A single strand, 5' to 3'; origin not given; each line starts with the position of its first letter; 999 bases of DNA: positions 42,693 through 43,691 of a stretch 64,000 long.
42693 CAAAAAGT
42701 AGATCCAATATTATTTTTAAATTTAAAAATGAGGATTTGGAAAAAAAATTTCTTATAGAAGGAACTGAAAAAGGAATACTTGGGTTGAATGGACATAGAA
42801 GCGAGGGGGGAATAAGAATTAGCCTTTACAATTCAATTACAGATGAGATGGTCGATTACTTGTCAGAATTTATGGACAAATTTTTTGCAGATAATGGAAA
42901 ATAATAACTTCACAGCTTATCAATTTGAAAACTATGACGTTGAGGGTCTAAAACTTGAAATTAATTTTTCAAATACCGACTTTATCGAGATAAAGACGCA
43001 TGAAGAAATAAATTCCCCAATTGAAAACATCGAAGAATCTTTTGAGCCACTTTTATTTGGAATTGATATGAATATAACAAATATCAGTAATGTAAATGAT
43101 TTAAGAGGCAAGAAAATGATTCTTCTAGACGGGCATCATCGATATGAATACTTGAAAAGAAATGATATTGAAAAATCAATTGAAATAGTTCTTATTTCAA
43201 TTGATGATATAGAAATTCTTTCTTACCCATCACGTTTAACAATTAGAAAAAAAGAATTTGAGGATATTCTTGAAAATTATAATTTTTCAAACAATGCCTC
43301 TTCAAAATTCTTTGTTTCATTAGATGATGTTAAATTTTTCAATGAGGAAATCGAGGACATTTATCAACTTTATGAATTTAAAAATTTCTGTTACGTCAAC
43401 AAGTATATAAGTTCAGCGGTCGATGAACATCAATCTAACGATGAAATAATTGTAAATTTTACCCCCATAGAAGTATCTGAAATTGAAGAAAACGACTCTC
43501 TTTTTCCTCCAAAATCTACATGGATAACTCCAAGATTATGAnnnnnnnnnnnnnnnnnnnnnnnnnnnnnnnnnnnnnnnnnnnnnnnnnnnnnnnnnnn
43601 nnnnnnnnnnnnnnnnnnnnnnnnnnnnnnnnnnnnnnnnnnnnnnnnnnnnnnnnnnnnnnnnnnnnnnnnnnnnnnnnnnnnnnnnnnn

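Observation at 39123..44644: Surface-glycan cluster A bounded by tRNA-Ala and leuS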

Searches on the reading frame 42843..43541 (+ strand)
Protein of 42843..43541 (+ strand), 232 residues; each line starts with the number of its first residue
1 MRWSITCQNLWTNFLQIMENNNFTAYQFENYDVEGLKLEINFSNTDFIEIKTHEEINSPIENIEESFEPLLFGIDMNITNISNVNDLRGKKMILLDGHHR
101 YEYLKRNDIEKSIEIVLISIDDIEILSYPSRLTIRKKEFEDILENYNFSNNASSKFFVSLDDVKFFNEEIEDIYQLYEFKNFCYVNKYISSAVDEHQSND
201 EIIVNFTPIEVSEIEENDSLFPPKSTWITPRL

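Call 6: search_protein_families(library=pfam, proteins=[window:42843-43541:+], max_evalue=0.01)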
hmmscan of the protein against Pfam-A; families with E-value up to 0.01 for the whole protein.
window:42843-43541:+ (232 aa): 0 families

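Call 7: search_protein_families(library=ncbifam, proteins=[window:42843-43541:+], max_evalue=0.01)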
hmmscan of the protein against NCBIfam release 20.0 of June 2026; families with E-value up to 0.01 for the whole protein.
window:42843-43541:+ (232 aa): 0 families

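Call 8: search_solved_structures(query=window:42894-43541:+, max_evalue=10, show_alignments=3)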
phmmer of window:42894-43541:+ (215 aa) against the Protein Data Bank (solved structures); distinct sequences matched with E-value up to 10: 2.
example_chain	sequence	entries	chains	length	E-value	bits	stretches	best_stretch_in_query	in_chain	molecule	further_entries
6m4j_A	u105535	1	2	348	0.37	13.9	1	106-157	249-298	SspA complex protein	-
1vk1_A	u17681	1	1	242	0.91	12.6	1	13-105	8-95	Conserved hypothetical protein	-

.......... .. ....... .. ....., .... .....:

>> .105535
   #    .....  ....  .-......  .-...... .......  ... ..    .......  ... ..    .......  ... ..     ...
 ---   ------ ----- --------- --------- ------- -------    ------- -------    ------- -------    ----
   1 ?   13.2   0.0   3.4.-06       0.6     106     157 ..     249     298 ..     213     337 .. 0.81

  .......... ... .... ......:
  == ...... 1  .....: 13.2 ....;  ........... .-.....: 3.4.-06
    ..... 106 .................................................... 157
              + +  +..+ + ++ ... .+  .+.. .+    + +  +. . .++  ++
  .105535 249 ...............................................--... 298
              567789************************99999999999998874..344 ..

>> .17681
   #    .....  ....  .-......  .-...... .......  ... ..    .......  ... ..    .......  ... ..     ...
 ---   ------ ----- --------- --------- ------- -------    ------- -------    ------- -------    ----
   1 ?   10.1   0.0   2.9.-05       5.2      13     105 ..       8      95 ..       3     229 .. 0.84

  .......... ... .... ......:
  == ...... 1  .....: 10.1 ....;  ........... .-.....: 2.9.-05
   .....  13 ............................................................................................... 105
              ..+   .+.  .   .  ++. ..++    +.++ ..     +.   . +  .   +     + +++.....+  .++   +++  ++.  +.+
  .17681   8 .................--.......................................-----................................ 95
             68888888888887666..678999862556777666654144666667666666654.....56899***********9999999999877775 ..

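Call 10: search_protein_families(library=pfam, proteins=[window:42894-43541:+], max_evalue=10)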
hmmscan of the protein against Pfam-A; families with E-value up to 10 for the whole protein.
window:42894-43541:+ (215 aa): 0 families

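Call 11: find_homologous_proteins(query=window:42894-43541:+, max_evalue=0.001)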
Query window:42894-43541:+ (215 aa): 265 proteins with E <= 0.001 among 450 candidates; the best 120 are listed.
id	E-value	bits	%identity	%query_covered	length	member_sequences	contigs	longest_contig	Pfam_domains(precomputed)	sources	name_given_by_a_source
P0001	3.6e-124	430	93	100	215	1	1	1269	-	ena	-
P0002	5.6e-124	430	93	100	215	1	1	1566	-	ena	-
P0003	1.8e-123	428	93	100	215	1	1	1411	-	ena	-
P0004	2.8e-123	427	93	100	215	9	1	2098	-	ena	-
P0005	1.7e-122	425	92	100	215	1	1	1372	-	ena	-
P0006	2.1e-121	421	91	100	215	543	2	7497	-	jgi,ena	-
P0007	3.5e-121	421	91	100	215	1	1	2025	-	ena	-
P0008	1.1e-120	419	90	100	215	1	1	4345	-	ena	-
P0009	1.4e-120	419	90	100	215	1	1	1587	-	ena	-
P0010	1.7e-120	418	90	100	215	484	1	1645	-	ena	-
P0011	1.9e-120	418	90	100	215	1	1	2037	-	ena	-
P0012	2.9e-120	418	90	100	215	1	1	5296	-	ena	-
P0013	3.0e-120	418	90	100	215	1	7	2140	-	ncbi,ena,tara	tara:strand:- start:14 stop:661 length:648 start_codon:yes stop_codon:yes gene_type:complete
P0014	3.0e-120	418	90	100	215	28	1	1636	-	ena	-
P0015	3.6e-120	417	90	100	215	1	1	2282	-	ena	-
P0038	4.0e-119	414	90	100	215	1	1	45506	-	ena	-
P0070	9.0e-107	374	80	100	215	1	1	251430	-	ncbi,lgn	-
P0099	1.9e-104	366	78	100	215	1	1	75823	-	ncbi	-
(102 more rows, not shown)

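Call 12: find_encoding_contigs(protein=P0070, flank=10000, max_places=3)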
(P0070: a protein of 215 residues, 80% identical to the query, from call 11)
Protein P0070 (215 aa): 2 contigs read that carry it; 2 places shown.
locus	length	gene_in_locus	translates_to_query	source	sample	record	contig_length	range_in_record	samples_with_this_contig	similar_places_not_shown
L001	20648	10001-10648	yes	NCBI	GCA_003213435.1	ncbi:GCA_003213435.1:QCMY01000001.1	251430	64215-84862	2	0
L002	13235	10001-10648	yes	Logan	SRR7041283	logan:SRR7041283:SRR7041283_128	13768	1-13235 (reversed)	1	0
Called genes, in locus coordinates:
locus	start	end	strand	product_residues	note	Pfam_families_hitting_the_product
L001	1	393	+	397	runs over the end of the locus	PF01018:GTP1_OBG, PF00350:Dynamin_N (faint), PF01926:MMR_HSR1, PF02421:FeoB_N, PF06858:NOG1 (faint), PF09269:DUF1967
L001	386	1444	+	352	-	PF00696:AA_kinase, PF01472:PUA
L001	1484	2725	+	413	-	PF00171:Aldedh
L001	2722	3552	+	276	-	PF00004:AAA, PF07724:AAA_2 (weak), PF07726:AAA_3 (faint), PF07728:AAA_5, PF13401:AAA_22 (weak)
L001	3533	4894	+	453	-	PF05762:VWA_CoxE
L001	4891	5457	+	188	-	PF01467:CTP_transf_like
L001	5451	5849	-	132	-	PF00520:Ion_trans, PF07885:Ion_trans_2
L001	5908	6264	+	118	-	PF02410:RsfS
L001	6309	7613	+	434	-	-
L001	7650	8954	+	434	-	-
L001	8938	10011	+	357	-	PF00266:Aminotran_5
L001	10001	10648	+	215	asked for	-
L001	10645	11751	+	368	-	PF13439:Glyco_transf_4, PF13477:Glyco_trans_4_2, PF13579:Glyco_trans_4_4, PF20706:GT4-conflict (weak), PF00534:Glycos_transf_1, PF13692:Glyco_trans_1_4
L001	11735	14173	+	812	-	PF00133:tRNA-synt_1, PF01406:tRNA-synt_1e (faint), PF09334:tRNA-synt_1g, PF13603:tRNA-synt_1_2, PF00133:tRNA-synt_1, PF09334:tRNA-synt_1g (weak), PF08264:Anticodon_1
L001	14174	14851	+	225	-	-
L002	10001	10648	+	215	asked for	-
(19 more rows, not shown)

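Call 13: find_encoding_contigs(protein=P0099, flank=10000, max_places=3)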
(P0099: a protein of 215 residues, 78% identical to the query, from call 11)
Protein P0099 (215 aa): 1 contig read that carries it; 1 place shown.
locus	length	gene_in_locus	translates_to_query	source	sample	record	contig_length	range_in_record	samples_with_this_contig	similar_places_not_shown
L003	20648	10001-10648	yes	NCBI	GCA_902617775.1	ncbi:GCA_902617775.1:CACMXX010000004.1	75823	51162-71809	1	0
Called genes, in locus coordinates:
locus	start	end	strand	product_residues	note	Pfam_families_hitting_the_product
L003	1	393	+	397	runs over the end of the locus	PF01018:GTP1_OBG, PF00350:Dynamin_N (faint), PF01926:MMR_HSR1, PF02421:FeoB_N, PF06858:NOG1 (weak), PF09269:DUF1967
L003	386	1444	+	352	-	PF00696:AA_kinase, PF01472:PUA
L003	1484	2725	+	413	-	PF00171:Aldedh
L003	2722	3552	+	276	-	PF00004:AAA, PF07724:AAA_2 (weak), PF07726:AAA_3 (faint), PF07728:AAA_5, PF13401:AAA_22 (weak)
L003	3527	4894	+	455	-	PF05762:VWA_CoxE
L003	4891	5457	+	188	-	PF01467:CTP_transf_like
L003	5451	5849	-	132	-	PF00520:Ion_trans, PF07885:Ion_trans_2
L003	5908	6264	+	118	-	PF02410:RsfS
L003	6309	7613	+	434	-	-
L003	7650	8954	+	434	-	-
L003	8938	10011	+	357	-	PF00266:Aminotran_5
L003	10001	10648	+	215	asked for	-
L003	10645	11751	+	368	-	PF13439:Glyco_transf_4, PF13477:Glyco_trans_4_2 (weak), PF13579:Glyco_trans_4_4, PF20706:GT4-conflict (weak), PF00534:Glycos_transf_1, PF13692:Glyco_trans_1_4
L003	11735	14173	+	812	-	PF00133:tRNA-synt_1, PF01406:tRNA-synt_1e (faint), PF09334:tRNA-synt_1g, PF13603:tRNA-synt_1_2, PF00133:tRNA-synt_1, PF09334:tRNA-synt_1g (weak), PF08264:Anticodon_1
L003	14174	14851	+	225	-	-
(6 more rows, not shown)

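Call 14: find_encoding_contigs(protein=P0038, flank=10000, max_places=3)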
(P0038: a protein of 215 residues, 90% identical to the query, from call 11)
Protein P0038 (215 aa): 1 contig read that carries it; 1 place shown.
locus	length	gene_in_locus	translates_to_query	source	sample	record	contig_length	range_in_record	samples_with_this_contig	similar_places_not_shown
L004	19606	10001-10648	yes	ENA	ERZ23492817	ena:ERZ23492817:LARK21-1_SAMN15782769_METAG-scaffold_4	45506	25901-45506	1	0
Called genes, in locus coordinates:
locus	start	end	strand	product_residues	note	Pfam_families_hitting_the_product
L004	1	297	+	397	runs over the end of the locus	PF01018:GTP1_OBG, PF00350:Dynamin_N (faint), PF01926:MMR_HSR1, PF02421:FeoB_N, PF06858:NOG1 (faint), PF09269:DUF1967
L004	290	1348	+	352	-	PF00696:AA_kinase, PF01472:PUA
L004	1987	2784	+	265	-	PF00171:Aldedh (weak)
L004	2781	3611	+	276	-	PF00004:AAA, PF07724:AAA_2 (weak), PF07726:AAA_3 (faint), PF07728:AAA_5, PF13401:AAA_22 (weak)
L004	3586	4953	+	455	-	PF05762:VWA_CoxE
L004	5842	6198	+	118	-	PF02410:RsfS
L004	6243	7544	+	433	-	-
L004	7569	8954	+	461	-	-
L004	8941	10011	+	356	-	PF00266:Aminotran_5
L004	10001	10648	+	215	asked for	-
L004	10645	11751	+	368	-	PF13439:Glyco_transf_4, PF13477:Glyco_trans_4_2, PF13579:Glyco_trans_4_4, PF20706:GT4-conflict (weak), PF00534:Glycos_transf_1, PF13692:Glyco_trans_1_4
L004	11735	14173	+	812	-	PF00133:tRNA-synt_1, PF01406:tRNA-synt_1e (faint), PF09334:tRNA-synt_1g, PF13603:tRNA-synt_1_2, PF00133:tRNA-synt_1, PF09334:tRNA-synt_1g (weak), PF08264:Anticodon_1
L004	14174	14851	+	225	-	-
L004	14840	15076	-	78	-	PF01649:Ribosomal_S20p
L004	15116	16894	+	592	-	PF00009:GTP_EFTU, PF03144:GTP_EFTU_D2 (weak), PF14492:EFG_III (weak), PF00679:EFG_C, PF06421:LepA_C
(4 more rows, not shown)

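Call 17: search_solved_structures(query=A1, max_evalue=10, show_alignments=4)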
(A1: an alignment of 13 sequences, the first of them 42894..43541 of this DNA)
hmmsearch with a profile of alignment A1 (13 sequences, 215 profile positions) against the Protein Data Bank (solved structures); distinct sequences matched with E-value up to 10: 0.

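Call 20: find_encoding_contigs(protein=window:42894-43541:+, flank=10000, max_places=4)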
Protein window:42894-43541:+ (215 aa): no gene with exactly this product is on record in the collection.

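Call 22: find_related_loci(query=A1, collection=genome_contigs, flank=10000)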
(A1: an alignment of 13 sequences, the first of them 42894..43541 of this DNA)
Query A1 (215 aa) in genome_contigs; peptide patterns used: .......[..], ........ (x = any residue, [..] = any of these).
159 stretches matched a pattern; 38 encode a relative of the query (tblastn E <= 1e-3); 36 distinct loci.
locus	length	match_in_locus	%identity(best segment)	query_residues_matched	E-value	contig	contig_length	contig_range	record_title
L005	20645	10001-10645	96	1-215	1e-134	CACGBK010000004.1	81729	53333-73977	uncultured Candidatus Actinomarina sp. isolate AG-422-C10 genome assembly, contig: AG-422-C10_NODE_4, whole genome shotg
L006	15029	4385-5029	91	1-215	2e-128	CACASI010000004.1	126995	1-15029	uncultured Candidatus Actinomarina sp. isolate AG-349-C02 genome assembly, contig: AG-349-C02_NODE_4, whole genome shotg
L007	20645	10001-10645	90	1-215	1e-127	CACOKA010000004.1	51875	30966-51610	MAG: uncultured Candidatus Actinomarina sp. isolate AH-321-L10 genome assembly, contig: AH-321-L10_NODE_4, whole genome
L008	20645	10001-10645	90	1-215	5e-127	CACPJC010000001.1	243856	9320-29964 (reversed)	MAG: uncultured Candidatus Actinomarina sp. isolate AG-913-G17 genome assembly, contig: AG-913-G17_NODE_1, whole genome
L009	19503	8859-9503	90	1-215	3e-127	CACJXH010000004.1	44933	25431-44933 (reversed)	uncultured Candidatus Actinomarina sp. isolate AG-453-E11 genome assembly, contig: AG-453-E11_NODE_4, whole genome shotg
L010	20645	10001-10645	90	1-215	4e-127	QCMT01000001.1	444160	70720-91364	OCS155 cluster bacterium AG-422-J23 Ga0171672_11, whole genome shotgun sequence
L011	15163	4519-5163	90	1-215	3e-127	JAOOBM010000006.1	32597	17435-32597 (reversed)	Acidimicrobiaceae bacterium isolate AH-736-J19 AH-736-J19_NODE_6, whole genome shotgun sequence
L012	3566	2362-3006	90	1-215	2e-130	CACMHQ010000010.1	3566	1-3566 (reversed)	MAG: uncultured Candidatus Actinomarina sp. isolate AG-891-I09 genome assembly, contig: AG-891-I09_NODE_10, whole genome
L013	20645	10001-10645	89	1-215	2e-126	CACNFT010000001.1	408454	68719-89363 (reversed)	MAG: uncultured Candidatus Actinomarina sp. isolate AG-920-J05 genome assembly, contig: AG-920-J05_NODE_1, whole genome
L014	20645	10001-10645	85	1-215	2e-120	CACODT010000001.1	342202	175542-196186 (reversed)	MAG: uncultured Candidatus Actinomarina sp. isolate AH-321-A09 genome assembly, contig: AH-321-A09_NODE_1, whole genome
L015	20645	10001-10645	79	1-215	1e-111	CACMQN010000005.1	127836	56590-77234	MAG: uncultured Candidatus Actinomarina sp. isolate AG-919-G14 genome assembly, contig: AG-919-G14_NODE_5, whole genome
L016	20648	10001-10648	78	1-215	5e-106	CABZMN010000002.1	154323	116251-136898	MAG: uncultured Candidatus Actinomarina sp. isolate AG-337-K14 genome assembly, contig: AG-337-K14_NODE_2, whole genome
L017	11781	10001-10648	71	1-215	1e-100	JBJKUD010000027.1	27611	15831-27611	MAG: Candidatus Actinomarina sp. isolate LRMED-050 Acidimicrobiia-LRMED-050-C35, whole genome shotgun sequence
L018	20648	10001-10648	72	1-215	4e-100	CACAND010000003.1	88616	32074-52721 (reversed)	uncultured Candidatus Actinomarina sp. isolate AG-343-O04 genome assembly, contig: AG-343-O04_NODE_3, whole genome shotg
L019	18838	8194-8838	91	1-215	2e-127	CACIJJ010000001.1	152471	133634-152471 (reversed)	uncultured Candidatus Actinomarina sp. isolate AG-913-F10 genome assembly, contig: AG-913-F10_NODE_1, whole genome shotg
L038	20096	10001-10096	52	72-104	5e-4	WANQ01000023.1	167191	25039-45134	MAG: Pyrodictiaceae archaeon isolate S141_63_esom k151_212239, whole genome shotgun sequence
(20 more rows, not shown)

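Call 24: search_protein_representatives(alignment_id=A1)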
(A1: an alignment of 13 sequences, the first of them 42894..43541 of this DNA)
Query: 13 sequences, 215 profile positions. Proteins with E-value up to 0.001 (for the whole library): 60; up to 1e-10: 32; up to 1e-30: 7. The best 60 are listed.
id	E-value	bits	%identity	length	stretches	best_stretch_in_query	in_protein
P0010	9.3e-124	427.6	-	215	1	1-215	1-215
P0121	3.3e-53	197.1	-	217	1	1-215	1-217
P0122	6.6e-52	192.8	-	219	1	2-215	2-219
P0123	1.5e-47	178.6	-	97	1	1-95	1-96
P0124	2.3e-39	151.9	-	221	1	1-215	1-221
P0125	2.0e-37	145.5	-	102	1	1-84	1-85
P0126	6.6e-31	124.2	-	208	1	1-156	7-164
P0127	1.0e-29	120.3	-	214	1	1-214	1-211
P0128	5.9e-29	117.8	-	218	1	4-215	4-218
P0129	1.2e-28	116.8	-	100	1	129-215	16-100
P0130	7.5e-28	114.2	-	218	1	26-215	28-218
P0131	1.7e-25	106.5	-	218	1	4-215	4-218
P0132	1.0e-23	100.7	-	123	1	1-109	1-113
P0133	2.4e-23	99.5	-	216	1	19-214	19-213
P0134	2.9e-22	95.9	-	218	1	5-215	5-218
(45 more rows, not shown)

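Call 29: search_solved_structures(query=A3, max_evalue=10, show_alignments=3)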
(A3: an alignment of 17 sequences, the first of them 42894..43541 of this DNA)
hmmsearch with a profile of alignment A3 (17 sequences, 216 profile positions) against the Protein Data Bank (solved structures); distinct sequences matched with E-value up to 10: 4.
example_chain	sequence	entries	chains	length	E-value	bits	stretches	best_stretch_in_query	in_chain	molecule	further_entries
5x0b_A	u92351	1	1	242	0.11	15.5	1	31-129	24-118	Free serine kinase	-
5x0j_A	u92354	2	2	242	0.39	13.7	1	74-129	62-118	Free serine kinase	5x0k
1vk1_A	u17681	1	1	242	0.45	13.5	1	69-112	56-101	Conserved hypothetical protein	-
5x0e_A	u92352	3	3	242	0.48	13.4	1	75-130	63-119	Free serine kinase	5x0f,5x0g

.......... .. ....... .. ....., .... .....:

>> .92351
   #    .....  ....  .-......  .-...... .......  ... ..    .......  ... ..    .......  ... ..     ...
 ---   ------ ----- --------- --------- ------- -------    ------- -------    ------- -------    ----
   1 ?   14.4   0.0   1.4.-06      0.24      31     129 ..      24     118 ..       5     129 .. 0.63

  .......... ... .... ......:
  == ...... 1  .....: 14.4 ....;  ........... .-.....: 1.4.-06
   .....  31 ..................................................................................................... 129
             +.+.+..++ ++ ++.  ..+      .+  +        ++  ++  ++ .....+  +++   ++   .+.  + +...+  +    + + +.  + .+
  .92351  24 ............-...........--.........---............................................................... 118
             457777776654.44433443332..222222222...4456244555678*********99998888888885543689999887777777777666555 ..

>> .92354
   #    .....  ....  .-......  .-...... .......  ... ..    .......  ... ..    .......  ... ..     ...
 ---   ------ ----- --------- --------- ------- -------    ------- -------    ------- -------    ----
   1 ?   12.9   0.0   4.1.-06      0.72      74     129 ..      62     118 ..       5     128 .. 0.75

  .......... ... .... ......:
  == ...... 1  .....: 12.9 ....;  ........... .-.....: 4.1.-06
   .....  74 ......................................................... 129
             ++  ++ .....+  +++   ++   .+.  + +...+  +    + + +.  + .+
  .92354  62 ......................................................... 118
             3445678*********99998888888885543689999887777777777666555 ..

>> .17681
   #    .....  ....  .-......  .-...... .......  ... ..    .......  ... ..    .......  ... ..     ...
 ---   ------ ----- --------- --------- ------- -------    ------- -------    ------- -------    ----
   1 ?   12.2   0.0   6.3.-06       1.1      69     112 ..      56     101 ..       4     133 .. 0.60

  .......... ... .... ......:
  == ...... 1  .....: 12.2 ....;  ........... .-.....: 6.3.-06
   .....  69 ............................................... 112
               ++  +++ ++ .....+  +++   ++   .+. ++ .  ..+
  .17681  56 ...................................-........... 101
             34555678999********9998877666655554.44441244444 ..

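Call 37: predict_structure(alignment_id=A3)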
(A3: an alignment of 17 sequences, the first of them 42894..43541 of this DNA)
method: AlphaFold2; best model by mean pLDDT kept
length: 215 residues; sequences in the alignment: 17
mean_pLDDT: 88.7   pTM: 0.82
mean pLDDT of the five models: 88.7, 88.3, 88.3, 88.2, 87.2
residues with pLDDT >= 90: 137; 70-90: 63; 50-70: 12; < 50: 3
segments of 3 or more residues with pLDDT < 50: 1-3
pLDDT, mean of each block of 10 residues (from residue 1): 71 93 84 89 72 93 88 92 88 89 94 94 97 94 96 95 95 74 84 93 89 90
secondary structure, 60 per line:
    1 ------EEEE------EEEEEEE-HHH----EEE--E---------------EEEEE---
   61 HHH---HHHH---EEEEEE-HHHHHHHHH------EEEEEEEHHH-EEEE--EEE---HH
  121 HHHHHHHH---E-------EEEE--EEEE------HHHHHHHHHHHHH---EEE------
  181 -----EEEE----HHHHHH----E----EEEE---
elements in order: E7-10 E17-23 E32-34 E53-57 H67-70 E74-79 H81-89 E96-102 E107-110 E113-115 H119-128 E140-143 E146-149 H156-168 E172-174 E186-189 H194-199 E209-212
